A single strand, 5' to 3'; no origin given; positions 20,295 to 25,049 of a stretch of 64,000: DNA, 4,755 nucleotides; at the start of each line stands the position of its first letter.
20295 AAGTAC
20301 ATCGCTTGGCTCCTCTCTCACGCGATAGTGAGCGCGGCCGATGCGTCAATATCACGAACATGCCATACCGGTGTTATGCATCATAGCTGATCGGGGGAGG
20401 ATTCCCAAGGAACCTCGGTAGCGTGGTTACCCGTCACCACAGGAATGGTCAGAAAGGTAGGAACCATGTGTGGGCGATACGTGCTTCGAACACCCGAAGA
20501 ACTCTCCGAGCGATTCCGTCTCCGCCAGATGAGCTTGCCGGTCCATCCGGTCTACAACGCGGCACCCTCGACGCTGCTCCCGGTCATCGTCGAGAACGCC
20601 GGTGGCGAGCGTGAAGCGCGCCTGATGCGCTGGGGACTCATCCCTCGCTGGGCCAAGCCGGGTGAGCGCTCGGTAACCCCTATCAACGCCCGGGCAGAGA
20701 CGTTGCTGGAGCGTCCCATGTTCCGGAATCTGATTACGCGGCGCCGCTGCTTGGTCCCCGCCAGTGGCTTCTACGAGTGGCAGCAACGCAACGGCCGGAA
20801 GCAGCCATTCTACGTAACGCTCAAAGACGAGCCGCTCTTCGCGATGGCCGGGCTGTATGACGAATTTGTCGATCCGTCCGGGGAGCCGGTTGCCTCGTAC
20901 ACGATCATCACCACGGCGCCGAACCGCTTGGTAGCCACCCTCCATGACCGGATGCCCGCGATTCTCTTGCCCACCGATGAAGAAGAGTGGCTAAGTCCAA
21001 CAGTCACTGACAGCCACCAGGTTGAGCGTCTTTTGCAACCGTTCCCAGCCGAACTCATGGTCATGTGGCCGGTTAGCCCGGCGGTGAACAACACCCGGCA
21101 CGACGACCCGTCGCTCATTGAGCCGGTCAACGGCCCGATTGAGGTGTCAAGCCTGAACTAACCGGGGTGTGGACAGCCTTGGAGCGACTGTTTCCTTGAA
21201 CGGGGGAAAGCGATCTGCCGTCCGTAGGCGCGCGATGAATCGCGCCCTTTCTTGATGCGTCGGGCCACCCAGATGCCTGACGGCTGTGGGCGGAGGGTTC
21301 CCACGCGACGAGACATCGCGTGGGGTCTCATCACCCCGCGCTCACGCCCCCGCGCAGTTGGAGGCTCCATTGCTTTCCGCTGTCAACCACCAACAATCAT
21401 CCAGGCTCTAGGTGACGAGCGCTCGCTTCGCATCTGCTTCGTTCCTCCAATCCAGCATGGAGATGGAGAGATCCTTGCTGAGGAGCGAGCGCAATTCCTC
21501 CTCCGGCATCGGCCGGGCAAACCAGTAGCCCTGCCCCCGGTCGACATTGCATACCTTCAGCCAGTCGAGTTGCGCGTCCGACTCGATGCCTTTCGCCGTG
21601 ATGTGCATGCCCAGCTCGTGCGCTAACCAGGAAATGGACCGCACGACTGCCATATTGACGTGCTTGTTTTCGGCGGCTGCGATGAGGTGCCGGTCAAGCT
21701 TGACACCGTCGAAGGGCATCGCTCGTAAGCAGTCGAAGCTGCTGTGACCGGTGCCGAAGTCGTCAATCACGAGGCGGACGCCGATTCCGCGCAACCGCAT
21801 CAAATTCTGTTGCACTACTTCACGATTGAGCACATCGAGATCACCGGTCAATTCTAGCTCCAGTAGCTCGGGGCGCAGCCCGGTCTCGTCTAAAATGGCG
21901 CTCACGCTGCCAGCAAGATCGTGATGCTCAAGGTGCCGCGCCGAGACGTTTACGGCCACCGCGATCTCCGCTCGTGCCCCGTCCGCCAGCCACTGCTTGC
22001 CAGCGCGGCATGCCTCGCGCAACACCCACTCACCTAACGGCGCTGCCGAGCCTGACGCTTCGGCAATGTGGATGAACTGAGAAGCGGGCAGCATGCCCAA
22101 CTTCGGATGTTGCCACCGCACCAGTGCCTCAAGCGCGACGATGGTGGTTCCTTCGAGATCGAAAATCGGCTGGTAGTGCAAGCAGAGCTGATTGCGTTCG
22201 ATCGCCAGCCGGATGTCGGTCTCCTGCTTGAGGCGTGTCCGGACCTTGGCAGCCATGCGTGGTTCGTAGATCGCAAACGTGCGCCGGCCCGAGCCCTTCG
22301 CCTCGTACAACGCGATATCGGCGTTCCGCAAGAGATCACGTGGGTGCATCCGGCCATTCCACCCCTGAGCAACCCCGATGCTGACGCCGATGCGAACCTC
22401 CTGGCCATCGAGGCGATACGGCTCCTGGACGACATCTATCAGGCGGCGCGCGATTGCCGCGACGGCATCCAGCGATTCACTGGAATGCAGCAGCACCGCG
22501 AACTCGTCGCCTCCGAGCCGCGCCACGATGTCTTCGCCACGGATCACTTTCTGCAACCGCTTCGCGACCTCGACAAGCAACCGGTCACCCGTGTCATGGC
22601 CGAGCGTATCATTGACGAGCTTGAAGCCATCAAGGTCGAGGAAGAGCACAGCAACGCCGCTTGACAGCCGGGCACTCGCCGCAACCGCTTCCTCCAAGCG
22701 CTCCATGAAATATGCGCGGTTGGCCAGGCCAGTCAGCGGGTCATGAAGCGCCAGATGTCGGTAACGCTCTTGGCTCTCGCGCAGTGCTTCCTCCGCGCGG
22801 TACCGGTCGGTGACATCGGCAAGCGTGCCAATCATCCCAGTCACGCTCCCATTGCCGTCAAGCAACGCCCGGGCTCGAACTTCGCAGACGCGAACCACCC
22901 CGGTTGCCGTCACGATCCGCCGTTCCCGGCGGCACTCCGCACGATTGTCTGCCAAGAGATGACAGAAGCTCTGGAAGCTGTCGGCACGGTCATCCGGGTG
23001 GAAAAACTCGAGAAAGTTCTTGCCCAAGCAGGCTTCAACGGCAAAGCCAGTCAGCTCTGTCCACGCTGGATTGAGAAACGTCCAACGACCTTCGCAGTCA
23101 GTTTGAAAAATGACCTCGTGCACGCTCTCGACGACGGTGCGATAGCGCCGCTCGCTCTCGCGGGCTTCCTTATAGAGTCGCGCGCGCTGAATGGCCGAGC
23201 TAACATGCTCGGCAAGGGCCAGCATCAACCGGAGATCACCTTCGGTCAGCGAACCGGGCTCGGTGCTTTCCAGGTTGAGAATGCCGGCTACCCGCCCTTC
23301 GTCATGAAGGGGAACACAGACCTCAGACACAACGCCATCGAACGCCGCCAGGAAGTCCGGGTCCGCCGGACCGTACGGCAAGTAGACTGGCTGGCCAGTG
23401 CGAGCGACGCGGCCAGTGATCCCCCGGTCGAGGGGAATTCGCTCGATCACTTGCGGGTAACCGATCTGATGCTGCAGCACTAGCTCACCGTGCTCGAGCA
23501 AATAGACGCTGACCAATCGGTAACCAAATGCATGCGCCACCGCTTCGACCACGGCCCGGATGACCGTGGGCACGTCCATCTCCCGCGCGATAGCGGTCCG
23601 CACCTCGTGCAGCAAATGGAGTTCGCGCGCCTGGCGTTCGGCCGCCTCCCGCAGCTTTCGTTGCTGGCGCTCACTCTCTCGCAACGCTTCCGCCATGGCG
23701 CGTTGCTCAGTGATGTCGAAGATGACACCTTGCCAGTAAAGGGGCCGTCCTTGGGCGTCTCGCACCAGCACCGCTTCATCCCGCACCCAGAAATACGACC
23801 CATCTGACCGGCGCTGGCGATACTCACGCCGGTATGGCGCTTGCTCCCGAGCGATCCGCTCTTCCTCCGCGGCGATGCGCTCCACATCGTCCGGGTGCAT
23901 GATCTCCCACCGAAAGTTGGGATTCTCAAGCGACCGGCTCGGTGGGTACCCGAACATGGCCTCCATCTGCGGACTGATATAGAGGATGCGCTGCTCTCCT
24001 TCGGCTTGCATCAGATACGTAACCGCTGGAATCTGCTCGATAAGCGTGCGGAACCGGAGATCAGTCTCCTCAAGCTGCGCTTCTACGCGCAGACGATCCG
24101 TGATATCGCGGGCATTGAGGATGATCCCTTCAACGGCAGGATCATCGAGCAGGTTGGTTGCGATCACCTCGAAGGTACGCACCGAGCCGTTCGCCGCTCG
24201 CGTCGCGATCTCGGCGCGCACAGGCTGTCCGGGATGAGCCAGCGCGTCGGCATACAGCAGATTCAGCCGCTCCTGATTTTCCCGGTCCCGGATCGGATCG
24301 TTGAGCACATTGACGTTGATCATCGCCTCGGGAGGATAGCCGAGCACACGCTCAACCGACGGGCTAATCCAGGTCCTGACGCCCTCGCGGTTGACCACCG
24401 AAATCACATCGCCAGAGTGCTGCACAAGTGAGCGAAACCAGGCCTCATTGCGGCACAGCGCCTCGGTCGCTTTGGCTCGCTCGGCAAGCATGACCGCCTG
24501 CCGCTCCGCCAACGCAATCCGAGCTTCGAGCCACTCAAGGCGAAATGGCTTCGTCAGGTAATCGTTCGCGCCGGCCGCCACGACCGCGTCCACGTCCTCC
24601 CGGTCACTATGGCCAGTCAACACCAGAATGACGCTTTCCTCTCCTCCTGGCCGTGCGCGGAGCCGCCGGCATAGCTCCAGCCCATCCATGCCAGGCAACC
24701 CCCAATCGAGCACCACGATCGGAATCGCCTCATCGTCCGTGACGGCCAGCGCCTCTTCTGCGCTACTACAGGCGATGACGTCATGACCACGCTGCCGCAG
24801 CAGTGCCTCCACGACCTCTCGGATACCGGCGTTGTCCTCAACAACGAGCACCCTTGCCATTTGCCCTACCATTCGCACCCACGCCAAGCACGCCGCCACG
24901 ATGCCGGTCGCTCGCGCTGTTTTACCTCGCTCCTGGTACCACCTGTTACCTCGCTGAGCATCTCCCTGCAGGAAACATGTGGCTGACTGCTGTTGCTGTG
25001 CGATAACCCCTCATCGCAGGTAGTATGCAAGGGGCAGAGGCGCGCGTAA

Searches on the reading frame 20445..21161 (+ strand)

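Call 20: search_protein_families(library=pfam, proteins=[window:20445-21161:+], max_evalue=0.01)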
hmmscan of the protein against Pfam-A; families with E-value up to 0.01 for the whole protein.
window:20445-21161:+ (238 aa): 1 family
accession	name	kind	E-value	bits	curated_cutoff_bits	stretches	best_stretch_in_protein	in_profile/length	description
PF02586.19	SRAP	-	1.9e-72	243.7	27.1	1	8-216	1-213/214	SOS response associated peptidase (SRAP)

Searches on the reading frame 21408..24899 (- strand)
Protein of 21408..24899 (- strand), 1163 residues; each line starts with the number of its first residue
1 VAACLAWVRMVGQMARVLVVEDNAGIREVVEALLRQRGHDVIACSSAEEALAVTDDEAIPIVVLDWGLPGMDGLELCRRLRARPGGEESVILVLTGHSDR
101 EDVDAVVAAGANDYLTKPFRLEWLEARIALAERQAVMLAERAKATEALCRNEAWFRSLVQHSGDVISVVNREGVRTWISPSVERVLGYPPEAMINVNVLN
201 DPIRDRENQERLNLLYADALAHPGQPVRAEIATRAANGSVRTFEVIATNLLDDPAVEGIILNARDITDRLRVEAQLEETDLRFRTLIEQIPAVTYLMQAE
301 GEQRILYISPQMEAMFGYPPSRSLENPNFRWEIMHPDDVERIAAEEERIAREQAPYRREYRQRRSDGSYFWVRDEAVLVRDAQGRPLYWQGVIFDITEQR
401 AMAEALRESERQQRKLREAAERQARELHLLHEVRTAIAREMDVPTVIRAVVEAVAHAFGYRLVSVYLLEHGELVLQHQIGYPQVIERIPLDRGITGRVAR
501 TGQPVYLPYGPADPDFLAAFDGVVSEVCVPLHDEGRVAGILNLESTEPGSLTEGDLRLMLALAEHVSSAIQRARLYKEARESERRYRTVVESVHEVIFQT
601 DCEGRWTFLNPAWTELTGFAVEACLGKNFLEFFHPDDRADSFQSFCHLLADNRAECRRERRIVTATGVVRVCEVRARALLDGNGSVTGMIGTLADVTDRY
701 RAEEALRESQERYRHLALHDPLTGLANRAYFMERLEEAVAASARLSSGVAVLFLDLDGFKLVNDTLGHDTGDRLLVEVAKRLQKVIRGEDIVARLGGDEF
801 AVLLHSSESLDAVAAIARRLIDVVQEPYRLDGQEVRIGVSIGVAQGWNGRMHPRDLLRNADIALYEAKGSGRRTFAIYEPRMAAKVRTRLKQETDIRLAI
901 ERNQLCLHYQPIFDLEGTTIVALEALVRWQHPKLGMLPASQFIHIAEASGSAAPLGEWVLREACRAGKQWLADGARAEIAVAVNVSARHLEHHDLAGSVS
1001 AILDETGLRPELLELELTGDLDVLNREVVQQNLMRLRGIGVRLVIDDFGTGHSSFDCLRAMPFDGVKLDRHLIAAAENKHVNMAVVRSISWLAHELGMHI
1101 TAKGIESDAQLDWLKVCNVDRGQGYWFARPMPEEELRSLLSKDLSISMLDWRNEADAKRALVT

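Call 20: search_protein_families(library=pfam, proteins=[window:21408-24899:-], max_evalue=0.01)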
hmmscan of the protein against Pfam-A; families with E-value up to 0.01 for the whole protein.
window:21408-24899:- (1163 aa): 12 families
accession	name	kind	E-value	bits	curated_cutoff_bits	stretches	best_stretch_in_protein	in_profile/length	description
PF00563.25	EAL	-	2.4e-64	217.4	31.3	1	895-1130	3-236/236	EAL domain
PF00990.26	GGDEF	-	2.5e-48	164.3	23.8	1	717-873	1-160/161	Diguanylate cyclase, GGDEF domain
PF08447.18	PAS_3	-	2e-43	147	25.6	2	305-393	1-89/89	PAS fold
PF00989.32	PAS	-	2.4e-39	134.3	22.6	3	585-696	2-113/113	PAS fold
PF08448.16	PAS_4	-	9e-29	100.4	23.1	3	591-701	2-110/110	PAS fold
PF13426.13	PAS_9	-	1.5e-28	99.5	27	3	598-698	5-103/103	PAS domain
PF00072.30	Response_reg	-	1.3e-25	90.2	30.2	1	17-128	1-110/111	Response regulator receiver domain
PF13185.12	GAF_2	-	3e-18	66.8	28.6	1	441-571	2-136/136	GAF domain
PF01590.32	GAF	-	1e-17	65.4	22.4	1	444-570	3-133/133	GAF domain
PF13188.13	PAS_8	-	2.9e-16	59.1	21.8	2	282-339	2-55/65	PAS domain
PF13492.12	GAF_3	-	2.9e-11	44.3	27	1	447-572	6-129/129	GAF domain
PF23198.2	PDE8A_N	-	0.0018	18.6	29.6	1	36-107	32-104/147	PDE8A-like, N-terminal domain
